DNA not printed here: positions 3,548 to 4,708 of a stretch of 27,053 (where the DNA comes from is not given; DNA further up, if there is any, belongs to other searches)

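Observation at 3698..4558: NusB fused in-frame to a NUDIX hydrolase domain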

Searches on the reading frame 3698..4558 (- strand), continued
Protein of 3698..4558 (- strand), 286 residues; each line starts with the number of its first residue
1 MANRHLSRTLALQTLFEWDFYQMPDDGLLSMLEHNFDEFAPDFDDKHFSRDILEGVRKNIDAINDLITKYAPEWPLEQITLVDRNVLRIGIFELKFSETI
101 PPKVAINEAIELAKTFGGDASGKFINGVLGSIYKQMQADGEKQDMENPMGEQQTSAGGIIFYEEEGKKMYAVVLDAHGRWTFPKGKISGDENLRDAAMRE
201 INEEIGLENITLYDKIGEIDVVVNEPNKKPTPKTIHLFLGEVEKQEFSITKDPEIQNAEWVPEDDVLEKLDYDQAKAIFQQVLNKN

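Call 17: predict_structure(alignment_id=A2)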
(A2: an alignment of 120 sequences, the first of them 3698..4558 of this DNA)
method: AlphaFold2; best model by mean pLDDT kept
length: 286 residues; sequences in the alignment: 120
mean_pLDDT: 92.6   pTM: 0.65
mean pLDDT of the five models: 92.6, 91.9, 91.7, 91.7, 91.3
residues with pLDDT >= 90: 225; 70-90: 53; 50-70: 7; < 50: 1
segments of 3 or more residues with pLDDT < 50: none
pLDDT, mean of each block of 10 residues (from residue 1): 81 97 92 94 89 97 98 92 98 93 93 96 98 94 69 94 96 95 91 95 97 94 79 94 96 92 98 95 89
secondary structure, 60 per line:
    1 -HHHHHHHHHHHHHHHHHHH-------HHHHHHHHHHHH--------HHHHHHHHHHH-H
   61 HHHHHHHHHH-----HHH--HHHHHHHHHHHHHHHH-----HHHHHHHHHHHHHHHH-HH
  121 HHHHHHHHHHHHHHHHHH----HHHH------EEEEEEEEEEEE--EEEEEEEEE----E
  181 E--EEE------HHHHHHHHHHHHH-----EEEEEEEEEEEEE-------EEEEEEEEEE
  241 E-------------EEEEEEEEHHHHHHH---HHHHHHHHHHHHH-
elements in order: H2-20 H28-39 H48-58 H60-70 H81-96 H102-117 H119-138 H143-146 E153-164 E167-175 E184-186 H193-205 E211-223 E231-241 E255-262 H263-269 H273-285

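Call 20: fold_search(model_id=the predicted structure, library=pdb)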
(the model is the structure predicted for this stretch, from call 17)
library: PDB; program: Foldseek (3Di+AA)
matches with E <= 10: 1065; with E <= 0.001: 520
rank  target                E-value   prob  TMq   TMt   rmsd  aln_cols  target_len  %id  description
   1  3i7u_A                6.1e-11  1.00  0.43  0.89   1.8       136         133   27  Crystal structure of AP4A hydrolase (aq_158) from Aquifex aeolicus VF5 (released 2009-07-21)
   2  3i7u_C                2.5e-10  1.00  0.42  0.86   2.0       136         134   27  Crystal structure of AP4A hydrolase (aq_158) from Aquifex aeolicus VF5 (released 2009-07-21)
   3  1ktg_A                6.5e-10  1.00  0.40  0.78   2.8       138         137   21  Crystal Structure of a C. elegans Ap4A Hydrolase Binary Complex (released 2002-05-08)
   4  9cxx_A                7.2e-10  1.00  0.42  0.41   2.1       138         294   25  Structure of Rv2985, a Nudix diadenosine polyphosphatase from M. tuberculosis, in complex with putative ATP (released 2026-01-14)
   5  5gg7_A                1.1e-09  1.00  0.40  0.39   2.8       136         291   23  Crystal structure of Mycobacterium smegmatis MutT1 in complex with 8-oxo-dGTP, 8-oxo-dGMP and pyrophosphate (I) (released 2017-04-19)
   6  5gg5                  1.1e-09  1.00  0.40  0.39   3.0       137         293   23  Crystal structure of Mycobacterium smegmatis MutT1 (released 2017-04-19)
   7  6m6y                  1.6e-09  1.00  0.41  0.40   2.4       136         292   23  Crystal structure of Mycobacterium smegmatis MutT1 in complex with 8-oxo-dGTP (released 2020-10-14)
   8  5ggc_A                1.6e-09  1.00  0.40  0.40   2.5       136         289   23  Crystal structure of Mycobacterium smegmatis MutT1 in complex with phosphate and magnesium ions (excess magnesium, I) (released 2017-04-19)
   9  5gg8                  2.0e-09  1.00  0.41  0.40   2.5       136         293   22  Crystal structure of Mycobacterium smegmatis MutT1 in complex with 8-oxo-dGTP, 8-oxo-dGMP and pyrophosphate (II) (released 2017-04-19)
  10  6m72                  2.2e-09  1.00  0.40  0.40   2.5       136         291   23  Crystal structure of Mycobacterium smegmatis MutT1 in complex with 8-oxo-dGDP (released 2020-10-14)
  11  5xd3                  2.2e-09  1.00  0.40  0.39   2.8       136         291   23  Crystal structure of Mycobacterium smegmatis MutT1 in complex with ATP (I) (released 2017-08-09)
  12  4ijx_B                2.2e-09  1.00  0.39  0.73   3.3       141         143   23  Crystal structure of human Ap4A hydrolase E58A mutant complexed with DPO (released 2013-03-20)
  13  4mpo_A                2.4e-09  1.00  0.40  0.74   3.0       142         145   22  1.90 A resolution structure of CT771 from Chlamydia trachomatis Bound to Hydrolyzed Ap4A Products (released 2014-01-22)
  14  4ijx_A                2.5e-09  1.00  0.38  0.71   3.3       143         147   22  Crystal structure of human Ap4A hydrolase E58A mutant complexed with DPO (released 2013-03-20)
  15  5gg9                  2.8e-09  1.00  0.40  0.39   2.9       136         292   23  Crystal structure of Mycobacterium smegmatis MutT1 in complex with 8-oxo-GTP, 8-oxo-GMP and pyrophosphate (released 2017-04-19)
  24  1tzv                  1.2e-08  1.00  0.42  0.83   1.8       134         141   40  T. maritima NusB, P3121, Form 1 (released 2004-08-31)
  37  3r2d_B                6.4e-08  1.00  0.44  0.88   2.0       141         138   26  Crystal Structure of Antitermination Factors NusB and NusE in complex with dsRNA (released 2011-06-22)
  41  3r2c_A                9.9e-08  1.00  0.44  0.88   2.1       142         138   25  Crystal Structure of Antitermination Factors NusB and NusE in complex with BoxA RNA (released 2011-06-22)
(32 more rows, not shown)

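Call 33: find_related_loci(query=A2, collection=genome_contigs, flank=4000)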
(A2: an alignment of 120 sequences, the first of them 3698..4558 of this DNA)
Query A2 (286 aa) in genome_contigs; peptide patterns used: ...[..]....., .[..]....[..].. (x = any residue, [..] = any of these).
600 stretches matched a pattern (row limit reached: there are more); 597 encode a relative of the query (tblastn E <= 1e-3); the best 80 are kept; 80 distinct loci.
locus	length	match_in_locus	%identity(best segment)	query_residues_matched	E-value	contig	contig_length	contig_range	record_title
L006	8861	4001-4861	56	1-284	1e-103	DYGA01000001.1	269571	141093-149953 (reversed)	MAG TPA_asm: Candidatus Paceibacter sp. isolate BE2012_33_23 Afr_mines_BE2012_14_length_269571_cov_10_026358, whole geno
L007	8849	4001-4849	55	1-285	1e-103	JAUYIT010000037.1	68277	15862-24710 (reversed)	MAG: Candidatus Komeilibacteria bacterium isolate C24_metabat.bin.105 C24_k141_1105960, whole genome shotgun sequence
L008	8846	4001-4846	56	1-280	6e-102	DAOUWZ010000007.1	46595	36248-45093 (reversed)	MAG TPA_asm: bacterium isolate CSMAG_888 CSMAG_888_k141_260123_length_46595_cov_30.0000, whole genome shotgun sequence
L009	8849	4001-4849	53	1-285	1e-93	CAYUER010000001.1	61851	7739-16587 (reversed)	MAG TPA_asm: uncultured Gammaproteobacteria bacterium isolate SRP342105_co2_115 genome assembly, contig: NODE_418_length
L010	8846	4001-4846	53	1-285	3e-92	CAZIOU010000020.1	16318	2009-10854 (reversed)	MAG TPA_asm: uncultured Gammaproteobacteria bacterium isolate SRP286056_co1_85 genome assembly, contig: NODE_4342_length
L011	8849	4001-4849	53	1-285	1e-91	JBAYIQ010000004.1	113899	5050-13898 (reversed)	MAG: Patescibacteria group bacterium isolate SO_2016_GW1_34 scaffold00383_OW334_2016, whole genome shotgun sequence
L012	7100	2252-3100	49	1-285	3e-91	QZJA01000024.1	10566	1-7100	MAG: Candidatus Parcubacteria bacterium isolate SURF_51 contig-100_8401_length_10566_read_count_1296398, whole genome sh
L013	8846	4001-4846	51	1-285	2e-90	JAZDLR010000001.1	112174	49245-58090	MAG: Candidatus Komeilibacteria bacterium isolate MEGAHIT-group-0.611 k141_7463748, whole genome shotgun sequence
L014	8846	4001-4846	50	1-284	1e-88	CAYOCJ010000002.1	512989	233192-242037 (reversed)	MAG TPA_asm: uncultured Gammaproteobacteria bacterium isolate SRP273308_co1_350 genome assembly, contig: NODE_8_length_5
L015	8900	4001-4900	45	1-285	5e-83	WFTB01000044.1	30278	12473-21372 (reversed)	MAG: Patescibacteria group bacterium isolate S139_113 k151_73489, whole genome shotgun sequence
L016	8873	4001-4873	40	1-283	3e-72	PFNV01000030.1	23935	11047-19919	MAG: Candidatus Tagabacteria bacterium CG_4_10_14_0_2_um_filter_40_13 CG_4_10_14_0.2_scaffold_766_c, whole genome shotgu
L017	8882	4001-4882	42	1-281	7e-72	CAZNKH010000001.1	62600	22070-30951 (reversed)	MAG TPA_asm: uncultured Candidatus Saccharibacteria bacterium isolate binchicken_co115_319 genome assembly, contig: NODE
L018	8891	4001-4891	44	1-280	6e-71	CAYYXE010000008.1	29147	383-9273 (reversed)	MAG TPA_asm: uncultured Candidatus Saccharibacteria bacterium isolate SRP133034_co1_65 genome assembly, contig: NODE_152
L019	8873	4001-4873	40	1-282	9e-71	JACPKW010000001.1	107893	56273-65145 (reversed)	MAG: Candidatus Giovannonibacteria bacterium isolate NC_groundwater_505_Ag_S-0.1um_43_101 S35_SO-1_scaffold_23573, whole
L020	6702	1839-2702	42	1-281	1e-69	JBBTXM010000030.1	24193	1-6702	MAG: Patescibacteria group bacterium isolate H51-bin150_1 H51_bin150_1_000000000030, whole genome shotgun sequence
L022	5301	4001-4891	43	1-278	1e-68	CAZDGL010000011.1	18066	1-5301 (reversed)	MAG TPA_asm: uncultured Candidatus Saccharibacteria bacterium isolate SRP296810_co1_119 genome assembly, contig: NODE_31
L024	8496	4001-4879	39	1-284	5e-68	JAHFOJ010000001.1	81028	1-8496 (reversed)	MAG: Candidatus Giovannonibacteria bacterium isolate nzgw500 NODE_122_length_81029_cov_4.010926, whole genome shotgun se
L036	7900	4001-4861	42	1-273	1e-65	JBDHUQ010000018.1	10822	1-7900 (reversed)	MAG: Candidatus Paceibacteria bacterium isolate AS-MESO-OLR.234 NODE_21372_length_10822_cov_5.440112, whole genome shotg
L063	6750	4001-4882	39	1-263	5e-63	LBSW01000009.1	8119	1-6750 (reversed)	MAG: Parcubacteria group bacterium GW2011_GWB1_37_13 US41_C0009, whole genome shotgun sequence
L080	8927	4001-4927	37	1-273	7e-62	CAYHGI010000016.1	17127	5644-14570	MAG TPA_asm: uncultured Candidatus Saccharibacteria bacterium isolate ERP119705_co12_309 genome assembly, contig: NODE_3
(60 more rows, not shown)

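Call 69: search_protein_families(library=pfam, proteins=[L022:4001-4906:+, L036:4001-4915:+, L063:4001-4942:+, L080:4001-4975:+, L024:4001-4888:+], max_evalue=0.01)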
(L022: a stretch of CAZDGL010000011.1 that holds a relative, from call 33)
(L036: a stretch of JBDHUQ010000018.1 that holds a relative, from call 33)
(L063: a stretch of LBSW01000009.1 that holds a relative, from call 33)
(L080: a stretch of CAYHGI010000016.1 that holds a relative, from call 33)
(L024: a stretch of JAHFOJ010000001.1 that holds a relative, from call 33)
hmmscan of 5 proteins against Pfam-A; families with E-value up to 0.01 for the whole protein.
L022:4001-4906:+ (302 aa): 2 families
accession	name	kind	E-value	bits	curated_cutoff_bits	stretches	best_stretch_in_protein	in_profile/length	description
PF01029.23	NusB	-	4.6e-32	111.6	23.1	1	7-135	3-133/133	NusB family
PF00293.34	NUDIX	-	3.6e-12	46.9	21.1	1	174-283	8-121/134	NUDIX domain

L036:4001-4915:+ (305 aa): 2 families
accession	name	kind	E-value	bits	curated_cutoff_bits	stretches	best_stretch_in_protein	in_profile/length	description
PF01029.23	NusB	-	3e-31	109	23.1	1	7-135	3-133/133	NusB family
PF00293.34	NUDIX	-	1.9e-10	41.3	21.1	1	175-283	9-121/134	NUDIX domain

L063:4001-4942:+ (314 aa): 2 families
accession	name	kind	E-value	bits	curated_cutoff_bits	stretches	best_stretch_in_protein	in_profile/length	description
PF01029.23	NusB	-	1.3e-35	123.2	23.1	1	7-143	3-133/133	NusB family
PF00293.34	NUDIX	-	9.1e-09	35.9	21.1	1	202-302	25-128/134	NUDIX domain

L080:4001-4975:+ (325 aa): 2 families
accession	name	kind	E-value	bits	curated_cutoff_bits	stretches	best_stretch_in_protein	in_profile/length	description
PF01029.23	NusB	-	1.6e-33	116.3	23.1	1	7-151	3-133/133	NusB family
PF00293.34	NUDIX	-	1.3e-08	35.4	21.1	1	201-310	13-126/134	NUDIX domain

L024:4001-4888:+ (296 aa): 2 families
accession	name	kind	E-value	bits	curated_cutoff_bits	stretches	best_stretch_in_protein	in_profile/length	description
PF01029.23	NusB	-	5.2e-35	121.2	23.1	1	7-136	3-133/133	NusB family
PF00293.34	NUDIX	-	1.3e-13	51.6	21.1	1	166-282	7-125/134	NUDIX domain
